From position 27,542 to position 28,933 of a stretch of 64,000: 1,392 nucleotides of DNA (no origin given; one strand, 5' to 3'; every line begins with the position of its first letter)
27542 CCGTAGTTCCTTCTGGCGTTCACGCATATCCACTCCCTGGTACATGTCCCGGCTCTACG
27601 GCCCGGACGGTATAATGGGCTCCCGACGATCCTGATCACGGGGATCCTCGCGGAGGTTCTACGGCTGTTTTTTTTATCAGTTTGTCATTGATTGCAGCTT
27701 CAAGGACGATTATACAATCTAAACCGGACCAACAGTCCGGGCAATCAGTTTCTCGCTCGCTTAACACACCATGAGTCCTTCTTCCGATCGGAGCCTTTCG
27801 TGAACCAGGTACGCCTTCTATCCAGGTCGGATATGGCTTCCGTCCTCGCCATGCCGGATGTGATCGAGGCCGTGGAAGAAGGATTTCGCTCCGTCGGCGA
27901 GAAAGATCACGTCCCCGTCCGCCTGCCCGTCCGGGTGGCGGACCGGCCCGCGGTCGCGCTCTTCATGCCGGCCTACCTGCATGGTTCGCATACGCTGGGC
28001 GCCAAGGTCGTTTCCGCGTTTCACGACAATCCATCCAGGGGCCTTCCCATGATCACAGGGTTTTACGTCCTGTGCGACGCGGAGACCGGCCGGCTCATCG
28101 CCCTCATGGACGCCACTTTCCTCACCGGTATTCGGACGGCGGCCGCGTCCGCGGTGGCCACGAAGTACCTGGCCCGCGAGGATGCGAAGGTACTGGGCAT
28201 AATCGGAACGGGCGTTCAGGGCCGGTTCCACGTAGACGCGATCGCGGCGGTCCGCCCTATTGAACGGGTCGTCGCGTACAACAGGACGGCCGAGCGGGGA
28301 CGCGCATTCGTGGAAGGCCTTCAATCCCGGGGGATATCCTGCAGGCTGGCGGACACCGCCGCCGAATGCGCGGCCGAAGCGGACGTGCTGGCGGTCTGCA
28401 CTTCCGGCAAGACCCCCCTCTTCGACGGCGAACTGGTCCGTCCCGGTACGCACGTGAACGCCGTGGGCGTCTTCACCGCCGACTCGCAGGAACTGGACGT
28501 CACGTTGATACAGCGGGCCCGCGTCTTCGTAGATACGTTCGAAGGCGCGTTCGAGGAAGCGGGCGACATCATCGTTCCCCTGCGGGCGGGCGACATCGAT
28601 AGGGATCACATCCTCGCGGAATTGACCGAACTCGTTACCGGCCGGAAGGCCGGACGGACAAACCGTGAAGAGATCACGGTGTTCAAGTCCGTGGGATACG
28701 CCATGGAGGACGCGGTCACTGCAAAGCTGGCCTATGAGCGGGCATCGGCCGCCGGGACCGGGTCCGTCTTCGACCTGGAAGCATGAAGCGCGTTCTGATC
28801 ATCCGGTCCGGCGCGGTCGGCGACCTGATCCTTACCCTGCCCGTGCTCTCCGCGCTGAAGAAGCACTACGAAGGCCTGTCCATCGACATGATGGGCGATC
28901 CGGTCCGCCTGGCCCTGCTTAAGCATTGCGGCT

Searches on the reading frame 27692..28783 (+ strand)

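Call 52: search_protein_families(library=pfam, proteins=[window:27692-28783:+], max_evalue=0.001)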
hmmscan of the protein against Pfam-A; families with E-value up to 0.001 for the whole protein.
window:27692-28783:+ (364 aa): 2 families
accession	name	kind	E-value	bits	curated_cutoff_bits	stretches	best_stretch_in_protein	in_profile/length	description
PF02423.21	OCD_Mu_crystall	-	1.1e-79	268.1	24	1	42-353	5-312/314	Ornithine cyclodeaminase/mu-crystallin family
PF01488.26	Shikimate_DH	-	5.9e-08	33.3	24.3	1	163-252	11-98/138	Shikimate / quinate 5-dehydrogenase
